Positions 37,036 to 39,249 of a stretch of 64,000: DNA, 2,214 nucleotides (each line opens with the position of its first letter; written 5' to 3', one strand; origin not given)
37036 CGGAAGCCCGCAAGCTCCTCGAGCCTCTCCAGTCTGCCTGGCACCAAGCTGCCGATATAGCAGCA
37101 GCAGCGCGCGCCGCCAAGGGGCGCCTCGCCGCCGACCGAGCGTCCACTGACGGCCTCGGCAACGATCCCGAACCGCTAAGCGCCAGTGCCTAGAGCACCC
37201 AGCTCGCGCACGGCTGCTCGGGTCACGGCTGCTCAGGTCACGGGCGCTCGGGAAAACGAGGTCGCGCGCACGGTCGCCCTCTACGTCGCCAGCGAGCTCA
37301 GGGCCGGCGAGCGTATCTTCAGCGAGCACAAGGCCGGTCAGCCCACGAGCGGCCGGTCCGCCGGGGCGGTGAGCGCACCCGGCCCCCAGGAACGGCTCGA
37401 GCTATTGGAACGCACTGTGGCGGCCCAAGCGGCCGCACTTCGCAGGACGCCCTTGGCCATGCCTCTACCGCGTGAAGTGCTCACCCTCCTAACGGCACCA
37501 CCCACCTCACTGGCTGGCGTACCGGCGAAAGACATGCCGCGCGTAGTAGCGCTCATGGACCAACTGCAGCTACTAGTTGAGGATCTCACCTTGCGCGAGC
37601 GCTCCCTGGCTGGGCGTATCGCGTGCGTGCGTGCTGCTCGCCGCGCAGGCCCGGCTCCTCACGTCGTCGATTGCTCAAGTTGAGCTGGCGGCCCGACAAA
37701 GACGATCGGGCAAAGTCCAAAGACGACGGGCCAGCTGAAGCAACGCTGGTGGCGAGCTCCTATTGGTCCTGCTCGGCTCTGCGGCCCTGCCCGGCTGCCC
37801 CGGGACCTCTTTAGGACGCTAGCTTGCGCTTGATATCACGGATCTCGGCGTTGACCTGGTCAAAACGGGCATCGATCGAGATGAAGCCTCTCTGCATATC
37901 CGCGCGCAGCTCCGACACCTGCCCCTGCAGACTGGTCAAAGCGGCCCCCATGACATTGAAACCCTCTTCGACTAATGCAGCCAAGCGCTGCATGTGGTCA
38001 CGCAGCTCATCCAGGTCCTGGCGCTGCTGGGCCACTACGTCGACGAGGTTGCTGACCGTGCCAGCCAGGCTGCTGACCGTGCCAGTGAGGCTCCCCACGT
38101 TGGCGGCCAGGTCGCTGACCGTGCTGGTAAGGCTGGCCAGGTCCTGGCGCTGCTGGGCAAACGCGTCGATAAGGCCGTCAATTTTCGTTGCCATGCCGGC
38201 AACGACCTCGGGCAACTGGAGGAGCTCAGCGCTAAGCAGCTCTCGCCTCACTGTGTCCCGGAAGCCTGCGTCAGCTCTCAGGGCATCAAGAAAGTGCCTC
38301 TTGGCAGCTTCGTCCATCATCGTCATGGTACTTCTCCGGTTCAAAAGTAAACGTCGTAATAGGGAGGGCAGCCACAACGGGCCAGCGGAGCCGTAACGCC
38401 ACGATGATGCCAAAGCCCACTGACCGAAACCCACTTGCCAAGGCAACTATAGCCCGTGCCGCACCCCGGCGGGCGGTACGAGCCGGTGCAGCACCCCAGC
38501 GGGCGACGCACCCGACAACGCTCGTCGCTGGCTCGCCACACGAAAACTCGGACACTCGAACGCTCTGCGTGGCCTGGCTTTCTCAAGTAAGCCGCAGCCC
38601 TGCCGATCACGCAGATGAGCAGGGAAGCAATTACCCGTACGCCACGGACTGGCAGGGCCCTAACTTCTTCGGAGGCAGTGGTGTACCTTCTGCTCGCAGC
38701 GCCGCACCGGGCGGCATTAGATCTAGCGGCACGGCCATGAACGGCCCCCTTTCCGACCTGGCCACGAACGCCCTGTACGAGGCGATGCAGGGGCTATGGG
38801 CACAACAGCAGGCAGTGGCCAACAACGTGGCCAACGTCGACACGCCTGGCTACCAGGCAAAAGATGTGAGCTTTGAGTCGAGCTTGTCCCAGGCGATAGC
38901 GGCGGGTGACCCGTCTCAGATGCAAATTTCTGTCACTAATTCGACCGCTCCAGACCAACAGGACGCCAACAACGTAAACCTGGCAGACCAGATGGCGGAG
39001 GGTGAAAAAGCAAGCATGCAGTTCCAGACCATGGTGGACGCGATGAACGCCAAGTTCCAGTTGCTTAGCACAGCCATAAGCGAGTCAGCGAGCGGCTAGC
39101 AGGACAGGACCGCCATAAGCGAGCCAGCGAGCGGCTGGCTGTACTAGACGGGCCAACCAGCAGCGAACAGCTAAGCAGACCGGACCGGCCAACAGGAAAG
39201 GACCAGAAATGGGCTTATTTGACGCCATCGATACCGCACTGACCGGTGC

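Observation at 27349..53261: Four of the sigma28-type promoters sit 5-8 nt from a start codon, implying leaderless flagellar mRNAs and revised gene starts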

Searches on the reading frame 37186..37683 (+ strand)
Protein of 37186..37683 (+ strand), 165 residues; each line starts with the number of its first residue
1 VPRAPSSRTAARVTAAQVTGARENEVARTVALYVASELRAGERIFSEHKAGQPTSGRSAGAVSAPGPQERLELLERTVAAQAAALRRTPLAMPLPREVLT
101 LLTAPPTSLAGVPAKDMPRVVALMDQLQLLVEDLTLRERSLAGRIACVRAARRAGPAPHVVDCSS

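Call 14: search_protein_families(library=pfam, proteins=[window:37186-37683:+])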
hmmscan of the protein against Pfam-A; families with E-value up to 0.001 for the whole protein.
window:37186-37683:+ (165 aa): 0 families

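Call 31: search_protein_families(library=pfam, proteins=[window:37186-37683:+], max_evalue=0.01)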
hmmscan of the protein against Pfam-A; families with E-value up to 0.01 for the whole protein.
window:37186-37683:+ (165 aa): 0 families

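Call 66: search_protein_families(library=ncbifam, proteins=[window:37186-37683:+], max_evalue=0.001)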
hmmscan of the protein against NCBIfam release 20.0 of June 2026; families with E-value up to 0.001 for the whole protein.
window:37186-37683:+ (165 aa): 0 families

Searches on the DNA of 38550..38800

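Call 35: search_rna_families(source=window, start=38550, end=38800, threshold=evalue, max_evalue=10)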
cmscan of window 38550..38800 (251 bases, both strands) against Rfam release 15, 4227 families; matches with E-value up to 10: 1.
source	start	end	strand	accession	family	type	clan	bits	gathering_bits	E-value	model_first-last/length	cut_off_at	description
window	38650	38676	+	RF01716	PhotoRC-I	Cis-reg;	-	8.9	45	9.2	1-44/44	no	PhotoRC-I RNA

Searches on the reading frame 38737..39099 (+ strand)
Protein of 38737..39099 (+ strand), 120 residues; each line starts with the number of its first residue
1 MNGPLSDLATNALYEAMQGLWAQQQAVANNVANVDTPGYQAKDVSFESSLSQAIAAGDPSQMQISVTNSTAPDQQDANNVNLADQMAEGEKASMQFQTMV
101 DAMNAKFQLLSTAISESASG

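Call 44: find_homologous_proteins(query=window:38737-39099:+, max_evalue=1e-10)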
Query window:38737-39099:+ (120 aa): 86 proteins with E <= 1e-10 among 93 candidates.
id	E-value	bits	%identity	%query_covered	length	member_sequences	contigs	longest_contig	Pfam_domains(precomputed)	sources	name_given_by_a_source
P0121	8.4e-67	240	100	100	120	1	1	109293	PF00460.26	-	-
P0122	5.5e-64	231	95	100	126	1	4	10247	PF00460.26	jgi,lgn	jgi:flagellar basal-body rod protein FlgB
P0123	1.7e-63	229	94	100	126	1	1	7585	PF00460.26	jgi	jgi:flagellar basal-body rod protein FlgB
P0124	1.3e-56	207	84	100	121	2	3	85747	PF00460.26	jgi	jgi:flagellar basal-body rod protein FlgB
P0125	7.5e-55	201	83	99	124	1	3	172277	PF00460.26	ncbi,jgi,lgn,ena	-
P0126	7.3e-48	179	76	96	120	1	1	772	PF00460.26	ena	-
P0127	2.8e-47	177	76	96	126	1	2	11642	PF00460.26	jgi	jgi:flagellar basal-body rod protein FlgB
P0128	2.4e-46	174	73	96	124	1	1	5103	PF00460.26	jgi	jgi:flagellar basal-body rod protein FlgB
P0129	3.1e-45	171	71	98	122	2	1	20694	PF00460.26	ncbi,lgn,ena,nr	ncbi:MAG TPA: flagellar basal body rod protein FlgB [Acidimicrobiales bacterium]|nr:flagellar basal 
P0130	1.1e-44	169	73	93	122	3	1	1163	PF00460.26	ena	-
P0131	2.2e-44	168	69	98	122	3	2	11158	-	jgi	jgi:flagellar basal-body rod protein FlgB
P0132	2.3e-44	168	75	92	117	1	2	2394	-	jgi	jgi:flagellar basal-body rod protein FlgB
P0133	3.1e-44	167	74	93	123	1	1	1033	-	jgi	jgi:flagellar basal-body rod protein FlgB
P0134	3.4e-44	167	69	98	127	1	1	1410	-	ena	-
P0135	3.6e-44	167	69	98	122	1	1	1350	-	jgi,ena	-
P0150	4.3e-43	164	69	98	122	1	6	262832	PF00460.26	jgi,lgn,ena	jgi:flagellar basal-body rod protein FlgB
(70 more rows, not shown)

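Call 45: find_encoding_contigs(protein=P0122, flank=10000, max_places=2)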
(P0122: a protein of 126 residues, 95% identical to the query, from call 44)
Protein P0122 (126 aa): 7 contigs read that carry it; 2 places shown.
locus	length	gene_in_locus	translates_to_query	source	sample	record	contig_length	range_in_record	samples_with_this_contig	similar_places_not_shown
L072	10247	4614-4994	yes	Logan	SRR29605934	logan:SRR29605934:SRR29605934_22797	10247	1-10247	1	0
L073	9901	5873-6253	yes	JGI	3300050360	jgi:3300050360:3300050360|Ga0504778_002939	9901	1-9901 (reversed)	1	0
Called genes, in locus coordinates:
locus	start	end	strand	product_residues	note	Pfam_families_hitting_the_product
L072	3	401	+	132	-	?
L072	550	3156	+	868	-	PF02465:FliD_N, PF07195:FliD_C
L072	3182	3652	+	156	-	PF02561:FliS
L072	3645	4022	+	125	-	-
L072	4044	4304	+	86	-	-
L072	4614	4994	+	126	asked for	PF00460:Flg_bb_rod (weak)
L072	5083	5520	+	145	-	PF06429:Flg_bbr_C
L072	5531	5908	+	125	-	PF02049:FliE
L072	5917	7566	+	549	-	PF01514:YscJ_FliF, PF08345:YscJ_FliF_C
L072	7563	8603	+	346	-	PF03448:MgtE_N (faint), PF14842:FliG_N, PF14841:FliG_M, PF01706:FliG_C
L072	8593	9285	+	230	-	PF02108:FliH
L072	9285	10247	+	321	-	?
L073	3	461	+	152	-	?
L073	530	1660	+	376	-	PF00669:Flagellin_N, PF00700:Flagellin_C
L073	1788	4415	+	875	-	PF02465:FliD_N, PF07195:FliD_C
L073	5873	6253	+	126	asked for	PF00460:Flg_bb_rod (weak)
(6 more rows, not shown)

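Call 46: find_encoding_contigs(protein=P0124, flank=10000, max_places=2)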
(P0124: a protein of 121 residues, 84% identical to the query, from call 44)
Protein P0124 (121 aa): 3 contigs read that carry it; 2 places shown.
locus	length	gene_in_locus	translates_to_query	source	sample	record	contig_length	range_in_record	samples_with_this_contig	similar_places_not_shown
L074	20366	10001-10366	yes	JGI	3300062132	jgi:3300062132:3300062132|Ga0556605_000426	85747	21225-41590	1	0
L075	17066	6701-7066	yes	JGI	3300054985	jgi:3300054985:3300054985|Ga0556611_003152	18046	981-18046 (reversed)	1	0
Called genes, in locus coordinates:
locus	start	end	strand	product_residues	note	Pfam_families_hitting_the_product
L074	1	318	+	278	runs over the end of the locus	-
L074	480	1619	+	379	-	PF13450:NAD_binding_8, PF03275:GLF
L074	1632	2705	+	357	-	PF13692:Glyco_trans_1_4, PF13524:Glyco_trans_1_2, PF00534:Glycos_transf_1, PF20706:GT4-conflict (weak)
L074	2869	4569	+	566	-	PF00535:Glycos_transf_2, PF14559:TPR_19 (faint), PF07719:TPR_2 (faint), PF13424:TPR_12 (faint)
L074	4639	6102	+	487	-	PF00669:Flagellin_N, PF00700:Flagellin_C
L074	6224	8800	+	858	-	PF02465:FliD_N, PF07195:FliD_C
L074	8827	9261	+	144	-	PF02561:FliS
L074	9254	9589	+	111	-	-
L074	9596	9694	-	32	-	-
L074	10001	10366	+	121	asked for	PF00460:Flg_bb_rod (weak)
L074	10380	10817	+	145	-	PF06429:Flg_bbr_C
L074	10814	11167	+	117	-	PF02049:FliE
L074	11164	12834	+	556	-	PF01514:YscJ_FliF, PF08345:YscJ_FliF_C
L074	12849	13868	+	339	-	PF03448:MgtE_N (faint), PF14842:FliG_N, PF14841:FliG_M, PF01706:FliG_C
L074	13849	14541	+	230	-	PF02108:FliH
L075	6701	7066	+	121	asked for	PF00460:Flg_bb_rod (weak)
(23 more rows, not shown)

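Call 47: find_encoding_contigs(protein=P0125, flank=10000, max_places=2)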
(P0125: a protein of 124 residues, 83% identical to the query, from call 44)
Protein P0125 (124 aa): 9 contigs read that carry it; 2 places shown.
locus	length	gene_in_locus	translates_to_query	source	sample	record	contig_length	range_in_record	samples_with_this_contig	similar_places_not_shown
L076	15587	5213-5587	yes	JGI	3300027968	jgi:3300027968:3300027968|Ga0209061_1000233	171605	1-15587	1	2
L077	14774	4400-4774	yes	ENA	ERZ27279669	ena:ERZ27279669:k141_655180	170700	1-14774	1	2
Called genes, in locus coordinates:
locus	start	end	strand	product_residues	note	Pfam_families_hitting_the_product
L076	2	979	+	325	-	PF00700:Flagellin_C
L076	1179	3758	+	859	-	PF02465:FliD_N, PF07195:FliD_C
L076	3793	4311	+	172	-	PF02561:FliS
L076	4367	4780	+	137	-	-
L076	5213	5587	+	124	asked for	PF00460:Flg_bb_rod (weak)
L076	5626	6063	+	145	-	PF06429:Flg_bbr_C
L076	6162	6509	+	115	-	PF02049:FliE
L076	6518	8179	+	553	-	PF01514:YscJ_FliF, PF08345:YscJ_FliF_C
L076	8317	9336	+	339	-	PF03448:MgtE_N (faint), PF14841:FliG_M (weak), PF14842:FliG_N, PF14841:FliG_M, PF01706:FliG_C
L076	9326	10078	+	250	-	PF02108:FliH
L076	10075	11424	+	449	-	PF00006:ATP-synt_ab, PF18269:T3SS_ATPase_C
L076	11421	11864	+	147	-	-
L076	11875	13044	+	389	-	PF00877:NLPC_P60, PF01464:SLT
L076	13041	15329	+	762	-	-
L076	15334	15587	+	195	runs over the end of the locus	PF03963:FlgD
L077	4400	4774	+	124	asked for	PF00460:Flg_bb_rod (weak)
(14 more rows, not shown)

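Call 50: find_encoding_contigs(protein=P0127, flank=1500, max_places=1)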
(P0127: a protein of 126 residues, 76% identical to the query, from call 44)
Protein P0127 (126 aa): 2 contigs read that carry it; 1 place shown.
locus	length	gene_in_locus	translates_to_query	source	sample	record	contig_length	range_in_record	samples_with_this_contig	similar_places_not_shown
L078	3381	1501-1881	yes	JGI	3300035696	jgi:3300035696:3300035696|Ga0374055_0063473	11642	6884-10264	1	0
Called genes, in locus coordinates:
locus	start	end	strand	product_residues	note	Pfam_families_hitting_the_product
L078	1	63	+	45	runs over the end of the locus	-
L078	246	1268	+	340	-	-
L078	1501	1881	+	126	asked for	PF00460:Flg_bb_rod (weak)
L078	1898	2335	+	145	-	PF06429:Flg_bbr_C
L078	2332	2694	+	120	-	PF02049:FliE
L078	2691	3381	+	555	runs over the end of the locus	PF01514:YscJ_FliF, PF08345:YscJ_FliF_C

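Call 51: find_encoding_contigs(protein=P0129, flank=1500, max_places=1)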
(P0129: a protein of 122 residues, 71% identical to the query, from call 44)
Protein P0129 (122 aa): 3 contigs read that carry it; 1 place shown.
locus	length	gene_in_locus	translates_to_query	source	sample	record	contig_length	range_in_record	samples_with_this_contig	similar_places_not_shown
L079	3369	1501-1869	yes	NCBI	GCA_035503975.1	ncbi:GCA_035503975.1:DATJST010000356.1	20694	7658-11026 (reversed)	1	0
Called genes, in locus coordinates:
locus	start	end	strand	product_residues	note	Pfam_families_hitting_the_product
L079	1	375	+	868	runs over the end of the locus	PF02465:FliD_N, PF07195:FliD_C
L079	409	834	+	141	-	PF02561:FliS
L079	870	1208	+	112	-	-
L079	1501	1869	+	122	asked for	PF00460:Flg_bb_rod (weak)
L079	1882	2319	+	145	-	PF06429:Flg_bbr_C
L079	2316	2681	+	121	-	PF02049:FliE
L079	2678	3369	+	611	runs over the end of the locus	PF01514:YscJ_FliF, PF08345:YscJ_FliF_C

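Call 52: find_encoding_contigs(protein=P0150, flank=1500, max_places=1)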
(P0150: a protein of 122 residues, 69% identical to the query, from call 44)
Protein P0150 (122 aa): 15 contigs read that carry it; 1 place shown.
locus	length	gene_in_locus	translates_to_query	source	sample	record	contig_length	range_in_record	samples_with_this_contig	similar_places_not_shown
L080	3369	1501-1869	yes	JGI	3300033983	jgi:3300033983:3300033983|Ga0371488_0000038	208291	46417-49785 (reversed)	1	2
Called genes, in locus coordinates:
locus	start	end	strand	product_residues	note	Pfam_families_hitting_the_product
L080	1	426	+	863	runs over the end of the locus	PF02465:FliD_N, PF07195:FliD_C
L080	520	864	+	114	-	PF02561:FliS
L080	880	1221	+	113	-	-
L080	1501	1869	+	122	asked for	PF00460:Flg_bb_rod (weak)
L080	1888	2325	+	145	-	PF06429:Flg_bbr_C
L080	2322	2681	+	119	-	PF02049:FliE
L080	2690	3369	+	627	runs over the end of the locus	PF01514:YscJ_FliF, PF08345:YscJ_FliF_C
